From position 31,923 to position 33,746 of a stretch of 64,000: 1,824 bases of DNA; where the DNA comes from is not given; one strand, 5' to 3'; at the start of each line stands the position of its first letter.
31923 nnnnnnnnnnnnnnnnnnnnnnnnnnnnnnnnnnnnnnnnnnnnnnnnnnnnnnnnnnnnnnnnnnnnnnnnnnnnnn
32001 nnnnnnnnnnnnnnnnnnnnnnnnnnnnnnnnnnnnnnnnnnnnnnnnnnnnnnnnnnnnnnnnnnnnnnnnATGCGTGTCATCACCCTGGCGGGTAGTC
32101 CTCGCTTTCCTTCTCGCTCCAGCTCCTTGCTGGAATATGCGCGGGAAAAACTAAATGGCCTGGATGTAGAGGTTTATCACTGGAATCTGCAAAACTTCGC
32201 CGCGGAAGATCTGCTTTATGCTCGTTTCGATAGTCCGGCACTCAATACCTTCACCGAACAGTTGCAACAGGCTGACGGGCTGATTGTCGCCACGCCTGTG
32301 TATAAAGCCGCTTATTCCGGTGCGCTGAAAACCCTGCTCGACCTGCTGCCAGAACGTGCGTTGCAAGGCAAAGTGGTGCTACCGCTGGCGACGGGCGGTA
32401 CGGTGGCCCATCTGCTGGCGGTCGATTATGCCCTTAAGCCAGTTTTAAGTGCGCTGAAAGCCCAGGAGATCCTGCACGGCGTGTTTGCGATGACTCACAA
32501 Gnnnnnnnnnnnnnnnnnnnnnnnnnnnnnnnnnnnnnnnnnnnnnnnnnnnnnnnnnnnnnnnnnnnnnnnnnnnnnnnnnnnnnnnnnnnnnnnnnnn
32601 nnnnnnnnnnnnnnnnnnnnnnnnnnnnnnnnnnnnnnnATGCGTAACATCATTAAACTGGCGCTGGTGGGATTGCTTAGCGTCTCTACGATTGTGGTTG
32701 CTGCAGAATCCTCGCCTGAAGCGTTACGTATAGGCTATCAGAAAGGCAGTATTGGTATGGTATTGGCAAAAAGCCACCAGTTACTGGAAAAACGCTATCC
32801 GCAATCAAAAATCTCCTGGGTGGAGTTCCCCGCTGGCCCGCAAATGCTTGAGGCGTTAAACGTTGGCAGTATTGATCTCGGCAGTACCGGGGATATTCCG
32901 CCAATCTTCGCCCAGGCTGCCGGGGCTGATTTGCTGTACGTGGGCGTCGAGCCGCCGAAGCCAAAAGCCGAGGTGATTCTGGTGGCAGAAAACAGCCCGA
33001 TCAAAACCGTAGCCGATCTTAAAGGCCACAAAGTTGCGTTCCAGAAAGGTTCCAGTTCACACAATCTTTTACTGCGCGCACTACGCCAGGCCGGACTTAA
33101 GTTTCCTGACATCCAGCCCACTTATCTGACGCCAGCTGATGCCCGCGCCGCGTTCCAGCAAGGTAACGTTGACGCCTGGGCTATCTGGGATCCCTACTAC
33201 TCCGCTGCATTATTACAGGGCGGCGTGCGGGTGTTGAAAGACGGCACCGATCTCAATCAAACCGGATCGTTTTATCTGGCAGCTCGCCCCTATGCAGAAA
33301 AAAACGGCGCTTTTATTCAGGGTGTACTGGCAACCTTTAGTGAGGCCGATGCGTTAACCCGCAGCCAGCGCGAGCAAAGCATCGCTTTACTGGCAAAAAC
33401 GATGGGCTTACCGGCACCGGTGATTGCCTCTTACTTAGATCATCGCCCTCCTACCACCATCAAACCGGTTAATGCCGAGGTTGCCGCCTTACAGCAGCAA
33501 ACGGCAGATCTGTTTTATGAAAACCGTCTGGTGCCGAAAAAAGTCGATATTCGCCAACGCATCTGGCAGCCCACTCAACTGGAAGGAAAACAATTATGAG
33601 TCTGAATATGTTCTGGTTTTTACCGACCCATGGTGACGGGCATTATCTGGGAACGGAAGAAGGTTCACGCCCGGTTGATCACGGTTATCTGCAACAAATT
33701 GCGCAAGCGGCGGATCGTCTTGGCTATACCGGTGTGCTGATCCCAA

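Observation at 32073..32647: Probable frameshift truncating ssuE, the FMN reductase of the sulfonate-sulfur utilisation operon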

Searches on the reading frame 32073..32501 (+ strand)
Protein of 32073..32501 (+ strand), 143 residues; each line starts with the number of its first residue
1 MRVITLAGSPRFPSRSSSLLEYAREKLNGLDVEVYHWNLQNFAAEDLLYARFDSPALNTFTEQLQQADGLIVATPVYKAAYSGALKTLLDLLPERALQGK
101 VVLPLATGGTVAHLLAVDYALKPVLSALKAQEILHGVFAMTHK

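Call 8: find_encoding_contigs(protein=window:32073-32501:+, flank=3000, max_places=10)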
Protein window:32073-32501:+ (143 aa): 5 contigs read that carry it; 2 places shown.
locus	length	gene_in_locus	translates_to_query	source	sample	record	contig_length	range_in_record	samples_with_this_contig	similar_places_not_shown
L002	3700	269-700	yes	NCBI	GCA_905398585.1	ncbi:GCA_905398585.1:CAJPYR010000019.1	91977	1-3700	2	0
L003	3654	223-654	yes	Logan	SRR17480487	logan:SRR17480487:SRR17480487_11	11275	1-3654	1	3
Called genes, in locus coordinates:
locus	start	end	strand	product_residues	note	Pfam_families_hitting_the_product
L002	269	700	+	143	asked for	PF02525:Flavodoxin_2, PF03358:FMN_red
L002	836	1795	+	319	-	PF04069:OpuAC, PF13379:NMT1_2, PF09084:NMT1, PF12974:Phosphonate-bd, PF16868:NMT1_3 (faint)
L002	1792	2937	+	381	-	PF00296:Bac_luciferase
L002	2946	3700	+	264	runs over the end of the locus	PF00528:BPD_transp_1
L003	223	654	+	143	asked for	PF02525:Flavodoxin_2, PF03358:FMN_red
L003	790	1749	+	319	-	PF04069:OpuAC, PF13379:NMT1_2, PF09084:NMT1, PF12974:Phosphonate-bd, PF16868:NMT1_3 (faint)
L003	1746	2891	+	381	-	PF00296:Bac_luciferase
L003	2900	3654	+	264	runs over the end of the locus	PF00528:BPD_transp_1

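Call 9: list_cluster_members(proteins=[window:32073-32501:+])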
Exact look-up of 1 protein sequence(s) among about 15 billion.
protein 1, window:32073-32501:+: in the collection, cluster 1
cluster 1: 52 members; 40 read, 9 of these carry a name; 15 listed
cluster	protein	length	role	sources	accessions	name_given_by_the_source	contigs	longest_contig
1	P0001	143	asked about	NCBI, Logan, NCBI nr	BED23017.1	hypothetical protein VEE46_27850 [Escherichia coli]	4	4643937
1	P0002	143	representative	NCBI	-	-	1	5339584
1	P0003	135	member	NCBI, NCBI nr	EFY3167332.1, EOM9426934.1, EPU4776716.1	NADPH-dependent FMN reductase, partial [Escherichia coli] | NADPH-dependent FMN reductase [Shigella flexneri]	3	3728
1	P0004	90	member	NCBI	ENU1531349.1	NAD(P)H-dependent oxidoreductase, partial [Shigella flexneri]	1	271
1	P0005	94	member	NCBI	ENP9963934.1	NAD(P)H-dependent oxidoreductase, partial [Shigella sonnei]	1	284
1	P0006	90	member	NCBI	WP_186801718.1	NAD(P)H-dependent oxidoreductase, partial [Escherichia coli]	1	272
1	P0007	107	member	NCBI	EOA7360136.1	NADPH-dependent FMN reductase, partial [Shigella flexneri]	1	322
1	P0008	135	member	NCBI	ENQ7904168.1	NADPH-dependent FMN reductase, partial [Escherichia coli]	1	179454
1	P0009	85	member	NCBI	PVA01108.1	NADPH-dependent FMN reductase, partial [Acinetobacter nosocomialis]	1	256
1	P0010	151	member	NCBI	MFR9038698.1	MAG: ABC transporter ATP-binding protein, partial [Bilophila wadsworthia]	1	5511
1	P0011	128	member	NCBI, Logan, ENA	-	-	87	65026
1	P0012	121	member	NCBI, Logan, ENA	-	-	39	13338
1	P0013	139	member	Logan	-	-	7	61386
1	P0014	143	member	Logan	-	-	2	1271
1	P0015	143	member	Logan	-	-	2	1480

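Call 24: search_protein_families(library=pfam, proteins=[window:32073-32501:+])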
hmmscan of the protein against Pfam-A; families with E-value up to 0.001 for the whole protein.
window:32073-32501:+ (143 aa): 2 families
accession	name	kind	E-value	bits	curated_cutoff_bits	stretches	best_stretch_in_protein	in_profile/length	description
PF03358.20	FMN_red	-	9.5e-37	126.3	24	1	1-142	1-149/152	NADPH-dependent FMN reductase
PF02525.22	Flavodoxin_2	-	2.1e-07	31.3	27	1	1-92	1-103/198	Flavodoxin-like fold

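Call 25: search_protein_families(library=ncbifam, proteins=[window:32073-32501:+])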
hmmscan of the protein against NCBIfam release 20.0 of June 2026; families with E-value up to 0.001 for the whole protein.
window:32073-32501:+ (143 aa): 4 families
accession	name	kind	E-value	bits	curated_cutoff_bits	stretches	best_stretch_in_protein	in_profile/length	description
NF007859.0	PRK10569.1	equivalog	4.6e-85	284.2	225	1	1-140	1-140/191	NADPH-dependent FMN reductase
TIGR03567.1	FMN_reduc_SsuE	equivalog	4e-66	222.1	164.05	1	2-141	1-140/171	NADPH-dependent FMN reductase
TIGR04037.1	LLM_duo_CE1759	subfamily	6e-27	94.6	175.9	1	29-141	33-147/199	CE1759 family FMN reductase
TIGR03566.1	FMN_reduc_MsuE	equivalog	1.1e-25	90.4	212.5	1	2-141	1-143/174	FMN reductase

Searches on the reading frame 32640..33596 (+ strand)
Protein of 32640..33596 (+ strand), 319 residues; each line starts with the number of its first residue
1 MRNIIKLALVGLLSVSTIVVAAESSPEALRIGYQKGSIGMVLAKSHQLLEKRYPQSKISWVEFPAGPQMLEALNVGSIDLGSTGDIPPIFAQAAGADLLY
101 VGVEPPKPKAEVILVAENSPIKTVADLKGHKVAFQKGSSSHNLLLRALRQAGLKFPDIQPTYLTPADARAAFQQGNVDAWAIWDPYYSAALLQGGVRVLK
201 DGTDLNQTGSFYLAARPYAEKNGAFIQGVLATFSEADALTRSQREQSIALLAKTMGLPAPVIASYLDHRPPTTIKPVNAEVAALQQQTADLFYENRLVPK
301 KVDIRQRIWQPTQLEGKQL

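Call 28: list_cluster_members(proteins=[window:32640-33596:+, window:33596-34738:+, window:35541-36305:+, window:36354-38963:-, window:30324-31022:-, window:42603-43673:+, window:8792-9913:+, window:26054-27121:-])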
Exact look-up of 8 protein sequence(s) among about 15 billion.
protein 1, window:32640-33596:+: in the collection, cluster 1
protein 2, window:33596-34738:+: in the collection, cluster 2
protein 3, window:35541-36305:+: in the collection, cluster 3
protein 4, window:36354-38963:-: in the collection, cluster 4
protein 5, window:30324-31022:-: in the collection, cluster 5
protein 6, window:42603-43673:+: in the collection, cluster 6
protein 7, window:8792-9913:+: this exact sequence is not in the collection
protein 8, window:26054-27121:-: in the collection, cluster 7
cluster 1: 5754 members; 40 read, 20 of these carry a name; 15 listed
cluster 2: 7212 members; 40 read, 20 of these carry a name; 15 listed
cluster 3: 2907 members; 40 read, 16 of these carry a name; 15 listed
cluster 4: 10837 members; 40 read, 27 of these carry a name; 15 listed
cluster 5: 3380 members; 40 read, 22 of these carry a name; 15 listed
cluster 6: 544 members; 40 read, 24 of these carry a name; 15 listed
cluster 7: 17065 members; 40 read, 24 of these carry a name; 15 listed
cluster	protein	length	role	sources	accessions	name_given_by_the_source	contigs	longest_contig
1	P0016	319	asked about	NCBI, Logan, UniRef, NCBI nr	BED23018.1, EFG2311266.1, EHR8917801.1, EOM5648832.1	TPA: aliphatic sulfonate ABC transporter substrate-binding protein SsuA [Escherichia coli] | aliphatic sulfonate ABC transporter substrate-binding protein SsuA n=1 Tax=Escherichia ... | aliphatic sulfonate ABC transporter substrate-binding protein SsuA [Escherichia coli]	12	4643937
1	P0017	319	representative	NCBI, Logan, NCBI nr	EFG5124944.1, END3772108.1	aliphatic sulfonate ABC transporter substrate-binding protein SsuA [Escherichia coli] | sulfonate ABC transporter substrate-binding protein [Escherichia coli]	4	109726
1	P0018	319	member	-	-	aliphatic sulfonate ABC transporter substrate-binding protein SsuA [Escherichia coli] | aliphatic sulfonate ABC transporter substrate-binding protein SsuA n=1 Tax=Escherichia ... | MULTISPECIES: aliphatic sulfonate ABC transporter substrate-binding protein SsuA ...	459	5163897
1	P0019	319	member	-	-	aliphatic sulfonate ABC transporter substrate-binding protein SsuA [Escherichia coli] | Putative aliphatic sulfonates-binding protein n=1 Tax=Escherichia coli TaxID=562 ...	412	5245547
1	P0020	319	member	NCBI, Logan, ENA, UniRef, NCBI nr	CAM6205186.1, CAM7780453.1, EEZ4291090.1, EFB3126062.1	TPA: aliphatic sulfonate ABC transporter substrate-binding protein SsuA [Escherichia coli] | aliphatic sulfonate ABC transporter substrate-binding protein SsuA n=1 Tax=Escherichia ... | aliphatic sulfonate ABC transporter substrate-binding protein SsuA [Escherichia coli]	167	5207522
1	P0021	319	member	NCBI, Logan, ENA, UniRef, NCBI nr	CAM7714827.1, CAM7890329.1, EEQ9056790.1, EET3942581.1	TPA: aliphatic sulfonate ABC transporter substrate-binding protein SsuA [Escherichia coli] | Putative aliphatic sulfonates-binding protein n=1 Tax=Escherichia coli TaxID=562 ... | aliphatic sulfonate ABC transporter substrate-binding protein SsuA [Escherichia coli]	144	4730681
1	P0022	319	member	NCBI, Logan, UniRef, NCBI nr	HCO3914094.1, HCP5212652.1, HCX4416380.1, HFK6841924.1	TPA: aliphatic sulfonate ABC transporter substrate-binding protein SsuA [Escherichia coli] | aliphatic sulfonate ABC transporter substrate-binding protein SsuA n=1 Tax=Escherichia ... | aliphatic sulfonate ABC transporter substrate-binding protein SsuA [Escherichia coli]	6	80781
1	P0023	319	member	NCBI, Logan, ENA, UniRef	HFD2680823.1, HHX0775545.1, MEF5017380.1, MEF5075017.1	TPA: aliphatic sulfonate ABC transporter substrate-binding protein SsuA [Escherichia coli] | aliphatic sulfonate ABC transporter substrate-binding protein SsuA n=1 Tax=Escherichia ...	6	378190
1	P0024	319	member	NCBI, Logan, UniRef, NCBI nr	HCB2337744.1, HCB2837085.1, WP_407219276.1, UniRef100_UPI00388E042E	TPA: aliphatic sulfonate ABC transporter substrate-binding protein SsuA [Escherichia coli] | aliphatic sulfonate ABC transporter substrate-binding protein SsuA n=1 Tax=Escherichia ... | aliphatic sulfonate ABC transporter substrate-binding protein SsuA [Escherichia coli]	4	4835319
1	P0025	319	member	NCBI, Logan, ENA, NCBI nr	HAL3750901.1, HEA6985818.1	TPA: sulfonate ABC transporter substrate-binding protein [Escherichia coli] | sulfonate ABC transporter substrate-binding protein [Escherichia coli]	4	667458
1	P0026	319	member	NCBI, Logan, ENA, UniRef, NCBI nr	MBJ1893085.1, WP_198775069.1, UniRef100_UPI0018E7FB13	aliphatic sulfonate ABC transporter substrate-binding protein SsuA [Escherichia coli] | aliphatic sulfonate ABC transporter substrate-binding protein SsuA n=1 Tax=Escherichia ...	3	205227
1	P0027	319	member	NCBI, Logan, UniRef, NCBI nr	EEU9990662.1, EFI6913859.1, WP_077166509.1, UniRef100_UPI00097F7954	aliphatic sulfonate ABC transporter substrate-binding protein SsuA [Escherichia coli] | aliphatic sulfonate ABC transporter substrate-binding protein SsuA n=1 Tax=Escherichia ...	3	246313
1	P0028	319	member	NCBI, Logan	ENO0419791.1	aliphatic sulfonate ABC transporter substrate-binding protein SsuA [Escherichia coli]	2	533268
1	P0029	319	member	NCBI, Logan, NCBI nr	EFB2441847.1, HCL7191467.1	sulfonate ABC transporter substrate-binding protein [Escherichia coli]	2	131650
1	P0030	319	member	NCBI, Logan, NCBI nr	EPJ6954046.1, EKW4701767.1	aliphatic sulfonate ABC transporter substrate-binding protein SsuA [Escherichia coli]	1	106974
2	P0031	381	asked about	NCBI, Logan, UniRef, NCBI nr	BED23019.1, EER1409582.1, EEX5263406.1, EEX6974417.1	TPA: FMNH2-dependent alkanesulfonate monooxygenase [Escherichia coli] | FMNH2-dependent alkanesulfonate monooxygenase n=1 Tax=Escherichia coli TaxID=562 ... | FMNH2-dependent alkanesulfonate monooxygenase [Escherichia coli]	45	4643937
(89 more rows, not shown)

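Call 29: find_encoding_contigs(protein=P0016, flank=2500, max_places=10)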
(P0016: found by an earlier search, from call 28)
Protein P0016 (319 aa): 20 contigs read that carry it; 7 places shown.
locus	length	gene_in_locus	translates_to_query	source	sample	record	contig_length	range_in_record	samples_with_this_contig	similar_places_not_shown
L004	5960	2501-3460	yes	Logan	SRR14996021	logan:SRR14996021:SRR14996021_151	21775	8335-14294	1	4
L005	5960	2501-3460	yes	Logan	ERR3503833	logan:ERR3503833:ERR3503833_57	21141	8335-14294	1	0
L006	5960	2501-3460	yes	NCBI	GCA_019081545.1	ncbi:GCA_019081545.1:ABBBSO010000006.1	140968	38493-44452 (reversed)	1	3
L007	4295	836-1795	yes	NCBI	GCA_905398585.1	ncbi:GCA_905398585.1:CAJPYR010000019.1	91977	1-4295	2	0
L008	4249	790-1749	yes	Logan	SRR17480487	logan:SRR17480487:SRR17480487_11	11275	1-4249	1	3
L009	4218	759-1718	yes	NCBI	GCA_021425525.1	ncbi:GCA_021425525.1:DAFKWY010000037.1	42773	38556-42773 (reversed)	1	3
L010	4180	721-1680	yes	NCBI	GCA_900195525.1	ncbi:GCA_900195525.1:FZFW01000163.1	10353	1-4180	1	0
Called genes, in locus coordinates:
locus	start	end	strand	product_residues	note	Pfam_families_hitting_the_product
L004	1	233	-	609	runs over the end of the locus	PF13954:PapC_N, PF00577:Usher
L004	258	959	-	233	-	PF00345:PapD_N, PF02753:PapD_C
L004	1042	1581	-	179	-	PF00419:Fimbrial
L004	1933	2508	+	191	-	PF02525:Flavodoxin_2 (weak), PF03358:FMN_red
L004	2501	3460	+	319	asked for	PF04069:OpuAC, PF13379:NMT1_2, PF09084:NMT1, PF12974:Phosphonate-bd, PF16868:NMT1_3 (faint)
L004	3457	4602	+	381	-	PF00296:Bac_luciferase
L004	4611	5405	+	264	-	PF00528:BPD_transp_1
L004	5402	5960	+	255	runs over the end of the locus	PF00005:ABC_tran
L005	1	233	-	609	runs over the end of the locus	PF13954:PapC_N, PF00577:Usher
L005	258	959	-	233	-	PF00345:PapD_N, PF02753:PapD_C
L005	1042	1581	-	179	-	PF00419:Fimbrial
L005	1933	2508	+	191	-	PF02525:Flavodoxin_2 (weak), PF03358:FMN_red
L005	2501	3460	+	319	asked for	PF04069:OpuAC, PF13379:NMT1_2, PF09084:NMT1, PF12974:Phosphonate-bd, PF16868:NMT1_3 (faint)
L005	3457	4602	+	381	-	PF00296:Bac_luciferase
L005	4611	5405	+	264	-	PF00528:BPD_transp_1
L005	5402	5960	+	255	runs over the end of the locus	PF00005:ABC_tran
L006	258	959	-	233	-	PF00345:PapD_N, PF02753:PapD_C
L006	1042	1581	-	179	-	PF00419:Fimbrial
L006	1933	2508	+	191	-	PF02525:Flavodoxin_2 (weak), PF03358:FMN_red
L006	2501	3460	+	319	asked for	PF04069:OpuAC, PF13379:NMT1_2, PF09084:NMT1, PF12974:Phosphonate-bd, PF16868:NMT1_3 (faint)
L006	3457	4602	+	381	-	PF00296:Bac_luciferase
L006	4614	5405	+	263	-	PF00528:BPD_transp_1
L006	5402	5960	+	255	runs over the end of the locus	PF00005:ABC_tran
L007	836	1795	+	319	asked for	PF04069:OpuAC, PF13379:NMT1_2, PF09084:NMT1, PF12974:Phosphonate-bd, PF16868:NMT1_3 (faint)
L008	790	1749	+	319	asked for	PF04069:OpuAC, PF13379:NMT1_2, PF09084:NMT1, PF12974:Phosphonate-bd, PF16868:NMT1_3 (faint)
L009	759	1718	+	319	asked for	PF04069:OpuAC, PF13379:NMT1_2, PF09084:NMT1, PF12974:Phosphonate-bd, PF16868:NMT1_3 (faint)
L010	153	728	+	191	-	PF02525:Flavodoxin_2 (weak), PF03358:FMN_red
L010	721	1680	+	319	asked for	PF04069:OpuAC, PF13379:NMT1_2, PF09084:NMT1, PF12974:Phosphonate-bd, PF16868:NMT1_3 (faint)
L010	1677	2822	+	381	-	PF00296:Bac_luciferase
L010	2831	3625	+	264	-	PF00528:BPD_transp_1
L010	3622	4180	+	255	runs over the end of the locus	PF00005:ABC_tran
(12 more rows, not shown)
